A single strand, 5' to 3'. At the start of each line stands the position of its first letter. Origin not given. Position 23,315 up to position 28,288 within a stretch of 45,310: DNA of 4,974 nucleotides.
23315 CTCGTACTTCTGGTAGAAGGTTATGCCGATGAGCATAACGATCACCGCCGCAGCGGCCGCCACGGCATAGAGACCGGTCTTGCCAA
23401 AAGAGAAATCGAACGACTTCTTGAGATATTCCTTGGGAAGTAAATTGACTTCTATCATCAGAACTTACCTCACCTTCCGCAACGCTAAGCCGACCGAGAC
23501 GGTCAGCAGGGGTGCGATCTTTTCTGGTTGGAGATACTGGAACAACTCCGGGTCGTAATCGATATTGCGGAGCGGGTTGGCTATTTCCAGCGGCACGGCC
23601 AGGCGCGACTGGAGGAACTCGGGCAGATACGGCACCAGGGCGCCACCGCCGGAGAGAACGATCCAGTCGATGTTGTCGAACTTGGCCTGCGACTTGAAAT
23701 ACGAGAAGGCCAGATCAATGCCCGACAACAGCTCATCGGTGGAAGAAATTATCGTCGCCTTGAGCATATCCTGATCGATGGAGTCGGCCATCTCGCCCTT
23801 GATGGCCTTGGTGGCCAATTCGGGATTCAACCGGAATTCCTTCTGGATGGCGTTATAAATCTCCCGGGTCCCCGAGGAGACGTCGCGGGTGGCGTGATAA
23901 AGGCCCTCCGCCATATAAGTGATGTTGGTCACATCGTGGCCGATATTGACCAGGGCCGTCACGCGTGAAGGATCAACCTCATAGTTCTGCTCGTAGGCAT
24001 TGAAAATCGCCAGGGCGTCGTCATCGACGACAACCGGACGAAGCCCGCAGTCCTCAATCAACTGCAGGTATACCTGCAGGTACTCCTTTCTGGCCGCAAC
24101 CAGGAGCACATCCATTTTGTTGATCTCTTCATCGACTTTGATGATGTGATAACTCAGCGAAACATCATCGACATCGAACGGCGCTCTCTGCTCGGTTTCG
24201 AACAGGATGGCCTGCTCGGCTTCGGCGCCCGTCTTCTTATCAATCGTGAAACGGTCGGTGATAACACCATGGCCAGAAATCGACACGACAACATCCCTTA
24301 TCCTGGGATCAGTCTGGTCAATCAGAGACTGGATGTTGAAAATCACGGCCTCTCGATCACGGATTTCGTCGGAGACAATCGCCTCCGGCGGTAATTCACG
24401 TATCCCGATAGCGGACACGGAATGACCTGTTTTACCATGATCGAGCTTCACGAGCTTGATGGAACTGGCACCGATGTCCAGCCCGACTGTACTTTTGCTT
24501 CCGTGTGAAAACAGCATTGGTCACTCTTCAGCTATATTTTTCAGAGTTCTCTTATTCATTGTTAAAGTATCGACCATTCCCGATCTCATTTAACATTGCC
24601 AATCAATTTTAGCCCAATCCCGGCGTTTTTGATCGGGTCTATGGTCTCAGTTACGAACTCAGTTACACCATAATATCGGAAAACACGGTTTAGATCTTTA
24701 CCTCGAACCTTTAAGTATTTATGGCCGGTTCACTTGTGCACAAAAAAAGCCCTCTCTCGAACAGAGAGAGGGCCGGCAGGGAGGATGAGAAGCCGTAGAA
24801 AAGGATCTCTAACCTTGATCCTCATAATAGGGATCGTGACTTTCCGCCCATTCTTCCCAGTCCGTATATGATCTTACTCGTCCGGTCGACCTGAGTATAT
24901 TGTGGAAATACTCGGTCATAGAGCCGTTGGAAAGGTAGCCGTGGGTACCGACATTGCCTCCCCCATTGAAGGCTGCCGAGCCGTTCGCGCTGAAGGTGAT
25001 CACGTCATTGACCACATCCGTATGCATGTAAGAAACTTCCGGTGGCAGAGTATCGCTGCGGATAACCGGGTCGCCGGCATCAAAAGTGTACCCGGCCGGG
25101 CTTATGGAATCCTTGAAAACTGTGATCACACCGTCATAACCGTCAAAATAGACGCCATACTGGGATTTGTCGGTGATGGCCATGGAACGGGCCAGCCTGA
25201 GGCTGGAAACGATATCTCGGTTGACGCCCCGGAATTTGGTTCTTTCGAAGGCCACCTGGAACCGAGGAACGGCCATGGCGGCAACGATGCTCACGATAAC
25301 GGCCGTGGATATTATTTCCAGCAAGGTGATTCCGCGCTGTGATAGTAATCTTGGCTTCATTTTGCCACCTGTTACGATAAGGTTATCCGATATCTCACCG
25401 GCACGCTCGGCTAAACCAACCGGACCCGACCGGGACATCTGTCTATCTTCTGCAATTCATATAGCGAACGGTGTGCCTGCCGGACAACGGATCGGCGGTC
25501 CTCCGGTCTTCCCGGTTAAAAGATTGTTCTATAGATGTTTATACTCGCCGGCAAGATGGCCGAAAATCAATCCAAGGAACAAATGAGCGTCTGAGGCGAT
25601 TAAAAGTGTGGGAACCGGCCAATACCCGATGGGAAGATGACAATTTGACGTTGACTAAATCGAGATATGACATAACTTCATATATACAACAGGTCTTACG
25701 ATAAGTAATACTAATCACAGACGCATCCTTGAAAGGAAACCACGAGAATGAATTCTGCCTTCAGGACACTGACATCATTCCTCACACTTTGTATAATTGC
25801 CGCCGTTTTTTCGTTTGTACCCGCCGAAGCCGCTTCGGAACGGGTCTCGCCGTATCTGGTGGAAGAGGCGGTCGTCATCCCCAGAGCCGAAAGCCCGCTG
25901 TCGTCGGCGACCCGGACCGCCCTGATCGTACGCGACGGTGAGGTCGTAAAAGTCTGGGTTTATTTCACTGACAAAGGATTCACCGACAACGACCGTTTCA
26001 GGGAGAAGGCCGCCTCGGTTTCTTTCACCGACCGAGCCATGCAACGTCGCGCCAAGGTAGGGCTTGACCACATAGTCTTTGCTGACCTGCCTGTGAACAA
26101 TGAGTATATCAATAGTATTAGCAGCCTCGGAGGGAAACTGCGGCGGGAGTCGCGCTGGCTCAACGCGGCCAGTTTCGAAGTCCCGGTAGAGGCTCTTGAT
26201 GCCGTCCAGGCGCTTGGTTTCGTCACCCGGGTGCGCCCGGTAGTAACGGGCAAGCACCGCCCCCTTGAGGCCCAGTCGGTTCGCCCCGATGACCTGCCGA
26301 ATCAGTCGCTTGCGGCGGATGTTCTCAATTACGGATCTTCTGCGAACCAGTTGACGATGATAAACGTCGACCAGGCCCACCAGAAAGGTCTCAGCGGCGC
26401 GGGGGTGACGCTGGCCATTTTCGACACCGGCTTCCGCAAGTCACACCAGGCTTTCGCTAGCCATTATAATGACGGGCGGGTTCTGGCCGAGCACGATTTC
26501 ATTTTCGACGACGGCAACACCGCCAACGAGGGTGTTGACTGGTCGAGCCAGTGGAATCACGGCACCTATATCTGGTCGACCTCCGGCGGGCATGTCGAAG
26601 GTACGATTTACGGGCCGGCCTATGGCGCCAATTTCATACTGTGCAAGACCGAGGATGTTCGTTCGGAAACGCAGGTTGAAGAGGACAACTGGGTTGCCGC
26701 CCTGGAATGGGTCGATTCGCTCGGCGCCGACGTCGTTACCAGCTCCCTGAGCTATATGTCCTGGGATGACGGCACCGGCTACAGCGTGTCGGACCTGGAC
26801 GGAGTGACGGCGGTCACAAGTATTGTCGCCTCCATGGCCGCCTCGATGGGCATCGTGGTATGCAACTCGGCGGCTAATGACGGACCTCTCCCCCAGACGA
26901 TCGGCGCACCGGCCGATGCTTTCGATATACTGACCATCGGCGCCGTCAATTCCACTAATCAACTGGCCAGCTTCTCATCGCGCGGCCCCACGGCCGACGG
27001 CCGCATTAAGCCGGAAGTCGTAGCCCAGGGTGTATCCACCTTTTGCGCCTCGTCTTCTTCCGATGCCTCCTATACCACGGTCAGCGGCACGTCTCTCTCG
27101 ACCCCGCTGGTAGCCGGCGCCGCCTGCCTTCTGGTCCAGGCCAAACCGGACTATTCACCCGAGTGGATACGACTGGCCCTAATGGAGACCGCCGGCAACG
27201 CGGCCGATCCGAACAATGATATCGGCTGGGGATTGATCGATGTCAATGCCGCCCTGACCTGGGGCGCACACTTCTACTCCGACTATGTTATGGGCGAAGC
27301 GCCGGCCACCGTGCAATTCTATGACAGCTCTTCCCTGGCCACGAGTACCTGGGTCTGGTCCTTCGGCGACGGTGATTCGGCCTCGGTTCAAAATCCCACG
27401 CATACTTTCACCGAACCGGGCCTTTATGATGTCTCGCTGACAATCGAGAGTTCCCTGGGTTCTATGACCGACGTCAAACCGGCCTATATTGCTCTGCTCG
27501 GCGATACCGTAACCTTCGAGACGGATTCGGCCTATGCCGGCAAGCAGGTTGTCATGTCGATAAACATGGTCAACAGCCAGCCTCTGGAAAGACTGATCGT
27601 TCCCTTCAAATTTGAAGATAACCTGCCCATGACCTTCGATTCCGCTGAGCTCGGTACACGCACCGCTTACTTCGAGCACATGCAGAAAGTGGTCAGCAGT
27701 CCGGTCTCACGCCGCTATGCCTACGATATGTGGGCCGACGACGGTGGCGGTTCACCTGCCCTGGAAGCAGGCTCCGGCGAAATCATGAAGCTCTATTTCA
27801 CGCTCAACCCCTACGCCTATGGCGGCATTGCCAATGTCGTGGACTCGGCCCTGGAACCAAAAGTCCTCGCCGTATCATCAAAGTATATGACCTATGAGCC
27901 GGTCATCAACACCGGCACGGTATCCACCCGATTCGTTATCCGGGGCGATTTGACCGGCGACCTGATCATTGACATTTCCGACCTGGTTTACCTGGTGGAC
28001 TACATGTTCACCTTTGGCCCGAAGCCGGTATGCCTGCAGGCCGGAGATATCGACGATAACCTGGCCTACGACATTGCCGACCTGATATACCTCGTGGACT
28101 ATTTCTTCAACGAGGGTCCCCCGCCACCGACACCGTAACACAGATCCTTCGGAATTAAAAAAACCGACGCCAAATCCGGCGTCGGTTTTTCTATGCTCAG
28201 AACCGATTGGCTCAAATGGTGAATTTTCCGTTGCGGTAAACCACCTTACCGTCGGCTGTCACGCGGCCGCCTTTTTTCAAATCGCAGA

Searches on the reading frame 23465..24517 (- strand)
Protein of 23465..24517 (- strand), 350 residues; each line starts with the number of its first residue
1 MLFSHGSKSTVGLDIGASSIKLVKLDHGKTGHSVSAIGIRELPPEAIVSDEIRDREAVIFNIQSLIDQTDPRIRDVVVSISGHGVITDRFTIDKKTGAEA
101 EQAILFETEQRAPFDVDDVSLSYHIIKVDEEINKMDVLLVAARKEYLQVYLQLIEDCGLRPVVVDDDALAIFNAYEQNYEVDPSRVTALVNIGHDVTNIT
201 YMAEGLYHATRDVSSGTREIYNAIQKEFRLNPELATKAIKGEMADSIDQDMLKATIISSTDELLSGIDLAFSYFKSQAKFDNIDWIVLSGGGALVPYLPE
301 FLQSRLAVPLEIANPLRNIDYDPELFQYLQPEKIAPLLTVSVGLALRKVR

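Call 3: search_protein_families(library=pfam, proteins=[window:23465-24517:-], max_evalue=0.1)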
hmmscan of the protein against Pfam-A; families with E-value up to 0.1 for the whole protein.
window:23465-24517:- (350 aa): 5 families
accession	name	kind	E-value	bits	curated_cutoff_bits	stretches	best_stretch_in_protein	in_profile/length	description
PF11104.14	PilM_2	-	1.1e-51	176.3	27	1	12-348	1-339/340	Type IV pilus assembly protein PilM;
PF05134.19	T2SSL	-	5.6e-06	26.4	25.5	1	71-171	44-138/231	Type II secretion system (T2SS), protein L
PF14450.12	FtsA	-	1.8e-05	25.5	31.8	1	188-316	1-113/127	Cell division protein FtsA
PF06723.19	MreB_Mbl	-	0.04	13.2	27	0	286-314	277-305/327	MreB/Mbl protein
PF21714.3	KaiA_N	-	0.099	13.2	27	0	128-231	40-124/125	Circadian clock protein KaiA, N-terminal domain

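Call 4: search_protein_families(library=ncbifam, proteins=[window:23465-24517:-], max_evalue=0.1)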
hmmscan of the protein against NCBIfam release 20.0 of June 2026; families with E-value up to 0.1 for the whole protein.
window:23465-24517:- (350 aa): 7 families
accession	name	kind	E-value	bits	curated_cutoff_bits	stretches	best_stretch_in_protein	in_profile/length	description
TIGR01175.1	pilM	subfamily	3.7e-54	184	133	1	9-349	4-348/348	type IV pilus assembly protein PilM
NF045709.1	Amuc_1101_fam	equivalog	1.7e-38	132.9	650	1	7-349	4-350/608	Amuc_1101 family PilM-like pilus complex protein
TIGR01174.1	ftsA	equivalog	4.8e-09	35.8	175.85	2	136-247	149-257/371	cell division protein FtsA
NF010540.1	PRK13929.1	exception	0.0035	16.5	515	1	283-317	278-314/334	rod-share determining protein MreBH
TIGR01709.2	typeII_sec_gspL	equivalog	0.0085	15.2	65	1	68-169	49-141/392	type II secretion system protein GspL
NF010539.0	PRK13927.1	subfamily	0.011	14.6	293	0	286-314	284-312/339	rod shape-determining protein MreB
NF007009.0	PRK09472.1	equivalog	0.016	14.3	409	1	6-87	6-90/420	cell division protein FtsA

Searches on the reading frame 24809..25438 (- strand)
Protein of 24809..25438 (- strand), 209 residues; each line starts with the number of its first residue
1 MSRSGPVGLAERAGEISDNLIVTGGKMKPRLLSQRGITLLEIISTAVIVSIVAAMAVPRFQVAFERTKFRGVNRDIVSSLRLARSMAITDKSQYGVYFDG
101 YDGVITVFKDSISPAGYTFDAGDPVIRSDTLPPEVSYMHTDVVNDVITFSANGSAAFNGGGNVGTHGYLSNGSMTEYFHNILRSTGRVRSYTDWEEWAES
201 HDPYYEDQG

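Call 3: search_protein_families(library=pfam, proteins=[window:24809-25438:-], max_evalue=0.1)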
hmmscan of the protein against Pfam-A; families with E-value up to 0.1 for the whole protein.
window:24809-25438:- (209 aa): 2 families
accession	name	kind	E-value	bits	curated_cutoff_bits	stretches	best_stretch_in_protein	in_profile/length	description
PF12019.13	GspH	-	4.8e-05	24.3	21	1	74-159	3-86/108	Type II transport protein GspH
PF07963.17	N_methyl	-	0.0021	18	21.2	1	33-57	3-27/27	Prokaryotic N-terminal methylation motif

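Call 4: search_protein_families(library=ncbifam, proteins=[window:24809-25438:-], max_evalue=0.1)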
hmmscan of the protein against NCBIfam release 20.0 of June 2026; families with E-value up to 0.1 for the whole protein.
window:24809-25438:- (209 aa): 9 families
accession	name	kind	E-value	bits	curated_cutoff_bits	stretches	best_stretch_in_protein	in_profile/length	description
TIGR01708.2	typeII_sec_gspH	equivalog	3.3e-06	27.2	80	1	34-101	1-68/169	type II secretion system minor pseudopilin GspH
NF047827.1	T3SSXpsH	equivalog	0.00027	20.7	160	1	35-90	1-56/145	type II secretion system protein XpsH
TIGR01710.1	typeII_sec_gspG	equivalog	0.00069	19.6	88.85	1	35-106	1-71/134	type II secretion system major pseudopilin GspG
NF007862.0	PRK10574.1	equivalog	0.0013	18.9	138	1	33-69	3-39/145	prepilin peptidase-dependent pilin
NF040982.1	ComGD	equivalog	0.0015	19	70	1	34-110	1-77/139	competence type IV pilus minor pilin ComGD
TIGR02596.1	TIGR02596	subfamily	0.0042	17.2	70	1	38-98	2-62/196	Verru_Chthon cassette protein D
NF041775.1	typeIV_PilA_Myxo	equivalog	0.0044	17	400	1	34-73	10-49/214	type IV pilin protein PilA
TIGR02532.1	IV_pilin_GFxxxE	domain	0.015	15.2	16.3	1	34-57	1-24/24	prepilin-type N-terminal cleavage/methylation domain-containing protein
NF007800.0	PRK10506.1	equivalog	0.025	14.4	158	1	33-87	7-61/163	prepilin peptidase-dependent protein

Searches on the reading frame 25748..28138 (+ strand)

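Call 59: search_protein_families(library=pfam, proteins=[window:25748-28138:+], max_evalue=0.00001)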
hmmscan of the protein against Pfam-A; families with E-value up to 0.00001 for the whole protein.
window:25748-28138:+ (796 aa): 3 families
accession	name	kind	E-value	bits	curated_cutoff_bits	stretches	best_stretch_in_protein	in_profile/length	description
PF00082.27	Peptidase_S8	-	2.6e-38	132.4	21.8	1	217-495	1-288/288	Subtilase family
PF18911.6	PKD_4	-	1.1e-12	48.3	27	1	520-580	22-82/85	PKD domain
PF00801.26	PKD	-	7.6e-10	39.1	23.5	1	514-575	9-74/80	PKD domain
